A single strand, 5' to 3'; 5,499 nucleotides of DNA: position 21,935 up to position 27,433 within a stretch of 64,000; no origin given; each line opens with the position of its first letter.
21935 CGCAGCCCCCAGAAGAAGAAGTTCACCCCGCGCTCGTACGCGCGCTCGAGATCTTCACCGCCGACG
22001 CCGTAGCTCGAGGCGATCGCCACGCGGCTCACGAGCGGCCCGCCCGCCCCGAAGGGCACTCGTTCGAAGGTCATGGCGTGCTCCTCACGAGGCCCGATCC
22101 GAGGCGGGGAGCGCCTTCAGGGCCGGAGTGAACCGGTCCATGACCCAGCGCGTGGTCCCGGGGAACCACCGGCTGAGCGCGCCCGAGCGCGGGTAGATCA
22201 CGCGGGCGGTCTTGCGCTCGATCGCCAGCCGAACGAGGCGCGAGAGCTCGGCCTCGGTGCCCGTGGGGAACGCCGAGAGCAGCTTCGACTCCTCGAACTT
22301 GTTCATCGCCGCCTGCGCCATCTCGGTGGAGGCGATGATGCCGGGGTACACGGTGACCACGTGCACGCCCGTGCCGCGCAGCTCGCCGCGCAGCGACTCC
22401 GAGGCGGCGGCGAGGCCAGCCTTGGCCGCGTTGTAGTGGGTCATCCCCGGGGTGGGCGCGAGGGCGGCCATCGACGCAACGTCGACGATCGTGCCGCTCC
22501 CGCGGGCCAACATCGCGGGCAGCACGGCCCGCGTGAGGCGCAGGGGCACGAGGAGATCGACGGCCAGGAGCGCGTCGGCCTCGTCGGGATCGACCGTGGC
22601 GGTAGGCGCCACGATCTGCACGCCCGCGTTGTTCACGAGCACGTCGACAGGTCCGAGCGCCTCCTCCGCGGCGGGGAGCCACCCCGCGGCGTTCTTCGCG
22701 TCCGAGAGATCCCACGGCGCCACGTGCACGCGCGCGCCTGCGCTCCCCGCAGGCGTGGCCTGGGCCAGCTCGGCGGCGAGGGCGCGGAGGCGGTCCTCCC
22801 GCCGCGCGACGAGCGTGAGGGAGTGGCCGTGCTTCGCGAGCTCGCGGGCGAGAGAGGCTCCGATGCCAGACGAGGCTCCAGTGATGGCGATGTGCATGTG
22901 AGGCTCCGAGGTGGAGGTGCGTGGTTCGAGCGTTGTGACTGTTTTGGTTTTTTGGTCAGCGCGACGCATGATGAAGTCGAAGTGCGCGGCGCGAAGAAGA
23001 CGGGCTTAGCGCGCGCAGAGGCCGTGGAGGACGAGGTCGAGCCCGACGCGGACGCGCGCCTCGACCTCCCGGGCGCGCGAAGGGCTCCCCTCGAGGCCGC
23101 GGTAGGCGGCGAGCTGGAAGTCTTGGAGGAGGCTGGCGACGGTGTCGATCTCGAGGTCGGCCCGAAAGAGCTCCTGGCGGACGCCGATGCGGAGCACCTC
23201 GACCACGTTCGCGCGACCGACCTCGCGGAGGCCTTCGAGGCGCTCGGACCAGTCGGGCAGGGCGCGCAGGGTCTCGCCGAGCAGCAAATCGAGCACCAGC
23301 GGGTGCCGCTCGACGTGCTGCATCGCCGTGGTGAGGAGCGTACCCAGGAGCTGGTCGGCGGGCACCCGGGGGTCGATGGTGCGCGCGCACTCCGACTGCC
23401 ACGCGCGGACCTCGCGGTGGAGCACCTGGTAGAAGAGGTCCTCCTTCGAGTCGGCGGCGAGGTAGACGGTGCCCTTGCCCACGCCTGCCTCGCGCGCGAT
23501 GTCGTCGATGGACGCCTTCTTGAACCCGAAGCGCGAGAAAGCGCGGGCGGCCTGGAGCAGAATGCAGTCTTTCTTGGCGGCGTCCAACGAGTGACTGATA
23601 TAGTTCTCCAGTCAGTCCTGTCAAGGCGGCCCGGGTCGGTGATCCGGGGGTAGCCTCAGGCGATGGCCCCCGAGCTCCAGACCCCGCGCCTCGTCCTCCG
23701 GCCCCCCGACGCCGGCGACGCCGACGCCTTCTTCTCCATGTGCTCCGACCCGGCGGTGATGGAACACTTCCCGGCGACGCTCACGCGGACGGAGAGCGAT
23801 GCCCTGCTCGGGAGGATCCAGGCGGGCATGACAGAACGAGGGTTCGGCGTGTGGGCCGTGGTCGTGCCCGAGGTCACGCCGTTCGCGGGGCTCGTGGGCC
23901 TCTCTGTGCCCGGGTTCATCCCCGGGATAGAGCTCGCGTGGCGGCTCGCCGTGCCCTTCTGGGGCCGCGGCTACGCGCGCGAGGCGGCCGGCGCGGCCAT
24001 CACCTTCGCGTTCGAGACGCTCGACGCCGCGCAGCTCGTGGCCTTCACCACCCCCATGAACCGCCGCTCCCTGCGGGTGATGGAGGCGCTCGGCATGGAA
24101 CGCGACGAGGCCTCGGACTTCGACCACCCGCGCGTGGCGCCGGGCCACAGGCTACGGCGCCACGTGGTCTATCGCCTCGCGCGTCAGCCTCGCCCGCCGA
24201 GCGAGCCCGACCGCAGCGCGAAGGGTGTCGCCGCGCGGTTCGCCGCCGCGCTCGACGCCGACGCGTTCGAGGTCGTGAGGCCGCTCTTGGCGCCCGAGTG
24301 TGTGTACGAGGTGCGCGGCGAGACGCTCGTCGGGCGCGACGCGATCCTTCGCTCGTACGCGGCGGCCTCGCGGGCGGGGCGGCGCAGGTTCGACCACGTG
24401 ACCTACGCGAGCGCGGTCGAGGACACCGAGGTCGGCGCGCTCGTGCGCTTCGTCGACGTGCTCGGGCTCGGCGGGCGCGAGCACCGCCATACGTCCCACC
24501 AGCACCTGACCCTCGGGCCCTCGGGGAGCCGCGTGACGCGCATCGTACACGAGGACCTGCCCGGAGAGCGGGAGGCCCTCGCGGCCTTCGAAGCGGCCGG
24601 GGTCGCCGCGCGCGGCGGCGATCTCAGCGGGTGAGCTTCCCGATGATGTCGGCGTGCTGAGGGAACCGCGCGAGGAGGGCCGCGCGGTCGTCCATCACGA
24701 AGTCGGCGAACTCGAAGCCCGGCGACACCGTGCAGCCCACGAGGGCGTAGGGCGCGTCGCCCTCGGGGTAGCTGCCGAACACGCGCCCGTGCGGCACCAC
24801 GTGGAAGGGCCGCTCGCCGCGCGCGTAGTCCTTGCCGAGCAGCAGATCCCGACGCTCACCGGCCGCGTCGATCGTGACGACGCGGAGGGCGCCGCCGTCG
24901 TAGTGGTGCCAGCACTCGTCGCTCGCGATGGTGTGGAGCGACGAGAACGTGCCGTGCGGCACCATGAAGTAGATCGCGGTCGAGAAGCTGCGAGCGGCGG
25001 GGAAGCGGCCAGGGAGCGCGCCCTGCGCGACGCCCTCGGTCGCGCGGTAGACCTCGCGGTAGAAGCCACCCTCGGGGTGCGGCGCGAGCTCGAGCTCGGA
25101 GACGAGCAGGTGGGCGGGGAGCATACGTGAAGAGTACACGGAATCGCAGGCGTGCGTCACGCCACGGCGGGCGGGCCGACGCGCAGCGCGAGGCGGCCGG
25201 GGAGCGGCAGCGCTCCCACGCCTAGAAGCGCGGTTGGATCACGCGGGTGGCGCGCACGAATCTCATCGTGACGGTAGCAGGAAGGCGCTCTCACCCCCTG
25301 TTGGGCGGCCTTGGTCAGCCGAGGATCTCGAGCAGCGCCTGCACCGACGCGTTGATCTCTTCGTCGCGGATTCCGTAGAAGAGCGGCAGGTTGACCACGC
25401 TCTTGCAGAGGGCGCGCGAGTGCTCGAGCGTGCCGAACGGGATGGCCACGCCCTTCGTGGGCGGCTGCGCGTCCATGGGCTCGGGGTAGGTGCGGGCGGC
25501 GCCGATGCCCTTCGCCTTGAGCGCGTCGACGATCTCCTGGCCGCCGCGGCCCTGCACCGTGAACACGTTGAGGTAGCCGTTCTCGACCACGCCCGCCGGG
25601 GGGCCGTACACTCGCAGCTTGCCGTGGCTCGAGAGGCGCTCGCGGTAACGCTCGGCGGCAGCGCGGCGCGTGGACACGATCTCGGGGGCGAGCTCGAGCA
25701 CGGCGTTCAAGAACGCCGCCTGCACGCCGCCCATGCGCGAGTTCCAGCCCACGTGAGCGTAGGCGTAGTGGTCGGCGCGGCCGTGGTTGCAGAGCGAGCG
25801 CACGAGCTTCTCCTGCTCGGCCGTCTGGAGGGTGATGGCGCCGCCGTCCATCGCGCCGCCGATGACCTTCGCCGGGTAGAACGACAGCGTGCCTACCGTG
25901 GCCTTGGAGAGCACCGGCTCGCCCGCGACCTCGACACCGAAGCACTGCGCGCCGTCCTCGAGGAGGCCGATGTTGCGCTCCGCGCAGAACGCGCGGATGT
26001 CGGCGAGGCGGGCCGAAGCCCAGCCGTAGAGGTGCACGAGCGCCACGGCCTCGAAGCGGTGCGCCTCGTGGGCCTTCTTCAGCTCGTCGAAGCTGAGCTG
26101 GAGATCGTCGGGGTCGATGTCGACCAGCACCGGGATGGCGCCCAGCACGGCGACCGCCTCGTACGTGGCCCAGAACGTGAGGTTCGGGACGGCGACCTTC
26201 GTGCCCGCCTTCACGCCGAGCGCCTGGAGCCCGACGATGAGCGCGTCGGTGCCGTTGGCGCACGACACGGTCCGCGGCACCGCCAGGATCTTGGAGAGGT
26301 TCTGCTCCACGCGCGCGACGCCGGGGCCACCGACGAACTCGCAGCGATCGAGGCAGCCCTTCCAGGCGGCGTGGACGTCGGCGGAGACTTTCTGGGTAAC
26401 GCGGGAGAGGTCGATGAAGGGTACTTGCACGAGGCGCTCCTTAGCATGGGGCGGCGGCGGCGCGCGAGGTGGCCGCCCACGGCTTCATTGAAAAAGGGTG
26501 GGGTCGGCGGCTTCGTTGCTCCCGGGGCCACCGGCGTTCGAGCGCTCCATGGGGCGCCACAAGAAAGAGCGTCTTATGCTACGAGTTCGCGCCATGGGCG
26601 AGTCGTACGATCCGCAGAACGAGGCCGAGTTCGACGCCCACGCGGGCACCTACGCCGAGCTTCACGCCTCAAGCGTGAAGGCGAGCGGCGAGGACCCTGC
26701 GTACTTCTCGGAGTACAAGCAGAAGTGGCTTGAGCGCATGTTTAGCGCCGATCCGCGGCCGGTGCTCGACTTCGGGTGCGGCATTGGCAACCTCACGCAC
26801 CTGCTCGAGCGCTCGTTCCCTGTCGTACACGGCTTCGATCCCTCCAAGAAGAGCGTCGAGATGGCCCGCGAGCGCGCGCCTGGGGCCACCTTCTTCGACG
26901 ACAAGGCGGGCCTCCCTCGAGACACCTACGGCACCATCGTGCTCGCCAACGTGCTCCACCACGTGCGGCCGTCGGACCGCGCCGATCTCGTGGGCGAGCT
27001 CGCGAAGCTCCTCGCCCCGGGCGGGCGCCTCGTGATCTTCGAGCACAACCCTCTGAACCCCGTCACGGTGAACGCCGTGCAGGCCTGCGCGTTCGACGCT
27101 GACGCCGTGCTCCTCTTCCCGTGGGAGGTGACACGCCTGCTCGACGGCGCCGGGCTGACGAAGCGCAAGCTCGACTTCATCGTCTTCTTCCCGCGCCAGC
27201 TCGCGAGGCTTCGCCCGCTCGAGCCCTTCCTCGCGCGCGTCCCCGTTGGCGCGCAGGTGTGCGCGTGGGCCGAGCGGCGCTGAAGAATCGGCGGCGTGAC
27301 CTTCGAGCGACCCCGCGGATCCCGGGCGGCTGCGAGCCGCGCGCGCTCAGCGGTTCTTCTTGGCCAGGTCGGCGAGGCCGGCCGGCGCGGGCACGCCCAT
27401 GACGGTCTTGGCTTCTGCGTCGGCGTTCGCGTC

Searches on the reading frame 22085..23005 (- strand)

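Call 34: search_protein_families(library=pfam, proteins=[window:22085-23005:-], max_evalue=0.001)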
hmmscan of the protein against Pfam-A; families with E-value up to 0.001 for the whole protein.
window:22085-23005:- (306 aa): 4 families
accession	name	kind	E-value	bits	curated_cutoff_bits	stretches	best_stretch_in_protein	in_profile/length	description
PF00106.31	adh_short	-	1.7e-47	161.9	26.6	1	38-233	2-190/195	short chain dehydrogenase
PF13561.12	adh_short_C2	-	5.4e-29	101.9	27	1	43-236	1-188/236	Enoyl-(Acyl carrier protein) reductase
PF08659.16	KR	-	1.8e-11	44.7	22.6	1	41-207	5-165/180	KR domain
PF13460.12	NAD_binding_10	-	2.5e-05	24.7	27.2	1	43-228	1-150/184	NAD(P)H-binding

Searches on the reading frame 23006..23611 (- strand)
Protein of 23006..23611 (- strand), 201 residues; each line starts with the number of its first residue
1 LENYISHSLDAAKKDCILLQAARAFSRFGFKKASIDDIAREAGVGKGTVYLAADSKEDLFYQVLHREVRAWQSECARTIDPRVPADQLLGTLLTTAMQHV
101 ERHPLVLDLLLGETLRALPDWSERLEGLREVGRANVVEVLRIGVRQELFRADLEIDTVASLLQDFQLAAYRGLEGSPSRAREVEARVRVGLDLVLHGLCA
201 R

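Call 34: search_protein_families(library=pfam, proteins=[window:23006-23611:-], max_evalue=0.001)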
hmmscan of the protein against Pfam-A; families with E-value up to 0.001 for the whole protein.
window:23006-23611:- (201 aa): 1 family
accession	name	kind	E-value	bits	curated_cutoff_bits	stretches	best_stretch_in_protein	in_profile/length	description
PF00440.29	TetR_N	-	3.2e-12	46.5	24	1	17-60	1-44/47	Bacterial regulatory proteins, tetR family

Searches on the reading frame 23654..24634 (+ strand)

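Call 34: search_protein_families(library=pfam, proteins=[window:23654-24634:+], max_evalue=0.001)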
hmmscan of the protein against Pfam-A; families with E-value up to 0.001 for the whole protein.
window:23654-24634:+ (326 aa): 3 families
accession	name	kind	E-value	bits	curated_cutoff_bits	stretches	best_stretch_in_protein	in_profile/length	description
PF13302.13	Acetyltransf_3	-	4.7e-34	118.5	25.4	1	12-149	1-138/138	Acetyltransferase (GNAT) domain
PF12680.13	SnoaL_2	-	1.1e-05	26.4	27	1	194-267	2-74/102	SnoaL-like domain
PF13577.12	SnoaL_4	-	0.00038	20.9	24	1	192-256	12-77/126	SnoaL-like domain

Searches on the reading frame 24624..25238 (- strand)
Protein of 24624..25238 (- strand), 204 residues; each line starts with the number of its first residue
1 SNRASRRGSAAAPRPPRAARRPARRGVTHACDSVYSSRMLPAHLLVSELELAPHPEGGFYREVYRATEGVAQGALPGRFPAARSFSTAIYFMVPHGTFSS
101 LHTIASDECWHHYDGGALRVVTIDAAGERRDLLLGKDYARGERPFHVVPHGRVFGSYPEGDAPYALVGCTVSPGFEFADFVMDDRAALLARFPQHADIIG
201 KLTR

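Call 34: search_protein_families(library=pfam, proteins=[window:24624-25238:-], max_evalue=0.001)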
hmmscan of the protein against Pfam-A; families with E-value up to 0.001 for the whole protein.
window:24624-25238:- (204 aa): 1 family
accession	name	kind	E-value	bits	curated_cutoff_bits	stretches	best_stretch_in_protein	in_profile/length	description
PF06172.17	Cupin_5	-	1.2e-43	149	25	1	45-182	3-138/139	Cupin superfamily (DUF985)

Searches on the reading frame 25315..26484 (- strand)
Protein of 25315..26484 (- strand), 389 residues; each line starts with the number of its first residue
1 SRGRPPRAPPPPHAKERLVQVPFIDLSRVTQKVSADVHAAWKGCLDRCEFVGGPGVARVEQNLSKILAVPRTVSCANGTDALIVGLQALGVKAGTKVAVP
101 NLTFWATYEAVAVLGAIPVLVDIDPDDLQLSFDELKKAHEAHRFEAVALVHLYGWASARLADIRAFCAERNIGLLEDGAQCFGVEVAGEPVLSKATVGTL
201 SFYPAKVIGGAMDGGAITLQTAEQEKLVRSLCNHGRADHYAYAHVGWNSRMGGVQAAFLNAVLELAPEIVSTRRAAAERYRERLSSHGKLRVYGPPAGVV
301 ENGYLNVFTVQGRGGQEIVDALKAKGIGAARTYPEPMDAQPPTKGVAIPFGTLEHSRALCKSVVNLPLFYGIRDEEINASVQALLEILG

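Call 6: search_protein_families(library=pfam, proteins=[window:25315-26484:-], max_evalue=0.001)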
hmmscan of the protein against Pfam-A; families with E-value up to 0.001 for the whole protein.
window:25315-26484:- (389 aa): 1 family
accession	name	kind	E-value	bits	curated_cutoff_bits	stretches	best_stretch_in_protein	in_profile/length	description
PF01041.23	DegT_DnrJ_EryC1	-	7e-66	223.3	19.8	1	39-383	9-358/360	DegT/DnrJ/EryC1/StrS aminotransferase family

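Call 38: search_protein_families(library=ncbifam, proteins=[window:25315-26484:-], max_evalue=0.00001)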
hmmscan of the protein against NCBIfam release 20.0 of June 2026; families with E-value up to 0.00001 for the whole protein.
window:25315-26484:- (389 aa): 7 families
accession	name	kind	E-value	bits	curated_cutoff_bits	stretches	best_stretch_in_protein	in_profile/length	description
TIGR04181.1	NHT_00031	hypoth_equivalog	3.2e-50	171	420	1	50-367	24-357/359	LegC family aminotransferase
TIGR03588.1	PseC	equivalog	3.6e-41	141.4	423.5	1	33-388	9-380/380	UDP-4-amino-4,6-dideoxy-N-acetyl-beta-L-altrosamine transaminase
TIGR04427.1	PLP_DesI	equivalog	2.8e-34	118.9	650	1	51-378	49-373/390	dTDP-4-dehydro-6-deoxyglucose aminotransferase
NF008687.0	PRK11706.1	equivalog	1.7e-33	115.9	375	1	57-387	34-373/375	dTDP-4-amino-4,6-dideoxygalactose transaminase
NF008658.2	PRK11658.1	equivalog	1.3e-27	96.5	631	1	39-388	18-377/379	UDP-4-amino-4-deoxy-L-arabinose aminotransferase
TIGR02379.1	ECA_wecE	subfamily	4.7e-27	94.7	434.85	1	60-388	37-375/376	dTDP-4-amino-4,6-dideoxy-D-glucose transaminase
NF011936.0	PRK15407.1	equivalog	9.5e-25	87.2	423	1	53-236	64-252/440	lipopolysaccharide biosynthesis protein RfbH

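Call 78: search_solved_structures(query=window:25315-26484:-, max_evalue=1e-20)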
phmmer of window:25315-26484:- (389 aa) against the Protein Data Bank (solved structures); distinct sequences matched with E-value up to 1e-20: 24.
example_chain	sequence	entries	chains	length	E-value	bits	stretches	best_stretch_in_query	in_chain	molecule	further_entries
3nu7_A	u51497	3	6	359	1.5e-46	162.5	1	21-345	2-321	Aminotransferase WbpE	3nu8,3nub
3nyu_A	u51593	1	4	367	1.6e-46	162.5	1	21-345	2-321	Aminotransferase WbpE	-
3nys_A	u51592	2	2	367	1.1e-45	159.7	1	21-345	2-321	Aminotransferase WbpE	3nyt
8e75_A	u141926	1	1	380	7.2e-44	153.7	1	22-352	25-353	DegT/DnrJ/EryC1/StrS aminotransferase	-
8e77_A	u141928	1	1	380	7.2e-44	153.7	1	22-352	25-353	DegT/DnrJ/EryC1/StrS aminotransferase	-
4qgr_A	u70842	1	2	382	4.3e-43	151.2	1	21-370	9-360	DegT/DnrJ/EryC1/StrS aminotransferase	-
7b0d_A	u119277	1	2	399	1.3e-42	149.6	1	20-379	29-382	Glutamine--scyllo-inositol transaminase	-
2oga_A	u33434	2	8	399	1e-38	136.7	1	18-369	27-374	Transaminase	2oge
3frk_A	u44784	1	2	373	6.2e-38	134.2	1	31-379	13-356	QdtB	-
7n63_A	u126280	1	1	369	2.2e-37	132.4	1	21-379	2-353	Putative aminotransferase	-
7b0m_AAA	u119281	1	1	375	1.7e-29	106.4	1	52-389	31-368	Sugar aminotransferase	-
3bn1_A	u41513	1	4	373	4.3e-29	105.1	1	55-388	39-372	Perosamine synthetase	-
3dr7_A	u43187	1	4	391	4.4e-29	105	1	53-388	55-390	Putative perosamine synthetase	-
3dr4_A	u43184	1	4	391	2.4e-28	102.6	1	53-388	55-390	Putative perosamine synthetase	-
2po3_A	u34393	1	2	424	7.9e-26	94.3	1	51-379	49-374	4-dehydrase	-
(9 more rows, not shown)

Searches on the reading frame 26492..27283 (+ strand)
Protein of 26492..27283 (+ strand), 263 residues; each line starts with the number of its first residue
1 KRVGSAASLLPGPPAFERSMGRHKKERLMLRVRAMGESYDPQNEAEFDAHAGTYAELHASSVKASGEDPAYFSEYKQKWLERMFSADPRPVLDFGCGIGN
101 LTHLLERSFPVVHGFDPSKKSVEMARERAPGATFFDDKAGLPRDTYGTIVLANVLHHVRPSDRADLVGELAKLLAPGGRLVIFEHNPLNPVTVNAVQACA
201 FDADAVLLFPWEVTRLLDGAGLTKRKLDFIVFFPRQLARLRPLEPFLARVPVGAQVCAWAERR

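Call 6: search_protein_families(library=pfam, proteins=[window:26492-27283:+], max_evalue=0.001)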
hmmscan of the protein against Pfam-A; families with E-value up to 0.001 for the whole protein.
window:26492-27283:+ (263 aa): 6 families
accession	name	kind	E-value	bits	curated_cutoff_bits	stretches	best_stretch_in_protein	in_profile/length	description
PF13489.12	Methyltransf_23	-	1.3e-17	64.5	27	1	75-187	8-121/164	Methyltransferase domain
PF13649.12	Methyltransf_25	-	6.3e-14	52.9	27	1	91-178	1-97/97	Methyltransferase domain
PF08242.18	Methyltransf_12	-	2.7e-13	50.9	30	1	92-180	1-98/98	Methyltransferase domain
PF08241.18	Methyltransf_11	-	3.6e-13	50.4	21.2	1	92-182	1-95/95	Methyltransferase domain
PF13847.12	Methyltransf_31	-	3e-08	33.9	27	1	90-187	6-114/145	Methyltransferase domain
PF05175.20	MTS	-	0.00027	21.1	23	1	86-129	30-75/170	Methyltransferase small domain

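Call 38: search_protein_families(library=ncbifam, proteins=[window:26492-27283:+], max_evalue=0.00001)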
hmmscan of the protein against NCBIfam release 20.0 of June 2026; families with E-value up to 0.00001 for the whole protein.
window:26492-27283:+ (263 aa): 6 families
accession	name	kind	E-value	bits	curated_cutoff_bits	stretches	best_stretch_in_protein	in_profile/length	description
NF010703.0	PRK14103.1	equivalog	3.1e-11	43.2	320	1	80-182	22-124/256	trans-aconitate 2-methyltransferase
NF043040.1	corrin_prot_MT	hypoth_equivalog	8.5e-10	38.4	180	1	86-184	40-149/216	corrinoid protein-associated methyltransferase CpaM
NF002463.0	PRK01683.1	equivalog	1.9e-09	37.5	297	1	80-182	24-128/258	trans-aconitate 2-methyltransferase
NF045667.1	MTase_DVU1556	equivalog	1.9e-08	34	155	1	80-182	15-119/213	DVU_1556 family methyltransferase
TIGR01983.1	UbiG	equivalog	4.2e-07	29.5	102.95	1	90-182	52-151/228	bifunctional 2-polyprenyl-6-hydroxyphenol methylase/3-demethylubiquinol 3-O-methyltransferase UbiG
TIGR04345.1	ovoA_Cterm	equivalog_domain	7.5e-07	28.9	170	0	70-126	24-80/242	putative 4-mercaptohistidine N1-methyltransferase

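Call 77: search_solved_structures(query=window:26492-27283:+, max_evalue=0.001)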
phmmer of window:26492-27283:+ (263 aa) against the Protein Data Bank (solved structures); distinct sequences matched with E-value up to 0.001: 20.
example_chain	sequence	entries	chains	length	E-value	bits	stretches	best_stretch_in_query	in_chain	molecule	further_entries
3hnr_A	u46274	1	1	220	7.4e-08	35.4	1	64-183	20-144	probable methyltransferase BT9727_4108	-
9k2f_B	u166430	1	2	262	1.6e-07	34.2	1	86-188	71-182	CyaF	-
9w6x_A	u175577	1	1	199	8.5e-07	31.9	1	86-199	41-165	YtkW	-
5ykh_A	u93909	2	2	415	1.3e-06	31.3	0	139-199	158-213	Pumilio homolog 1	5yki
8zc8_A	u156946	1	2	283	3.5e-06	29.9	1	82-224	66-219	MitM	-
21zq_A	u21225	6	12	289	3.7e-06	29.8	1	82-224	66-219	MitM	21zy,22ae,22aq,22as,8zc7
2avn_A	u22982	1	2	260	2.2e-05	27.3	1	81-184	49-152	ubiquinone/menaquinone biosynthesis methyltransferase-related protein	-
3ggd_A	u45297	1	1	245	9e-05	25.3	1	83-173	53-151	SAM-dependent methyltransferase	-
3d2l_A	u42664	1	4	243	0.00011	25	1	87-193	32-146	SAM-dependent methyltransferase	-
2gs9_A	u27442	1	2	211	0.00015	24.5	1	89-190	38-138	Hypothetical protein TT1324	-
9fcy_A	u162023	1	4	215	0.00018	24.3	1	90-184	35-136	SAM-dependent methyltransferase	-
9fcd_A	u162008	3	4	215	0.00018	24.3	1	90-184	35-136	SAM-dependent methyltransferase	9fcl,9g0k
9fd3_A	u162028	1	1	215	0.00019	24.2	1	90-184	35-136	SAM-dependent methyltransferase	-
3i9f_A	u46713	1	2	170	0.00021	24.1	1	76-186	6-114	Putative type 11 methyltransferase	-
3ccf_A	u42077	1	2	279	0.00037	23.3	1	75-182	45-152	Cyclopropane-fatty-acyl-phospholipid synthase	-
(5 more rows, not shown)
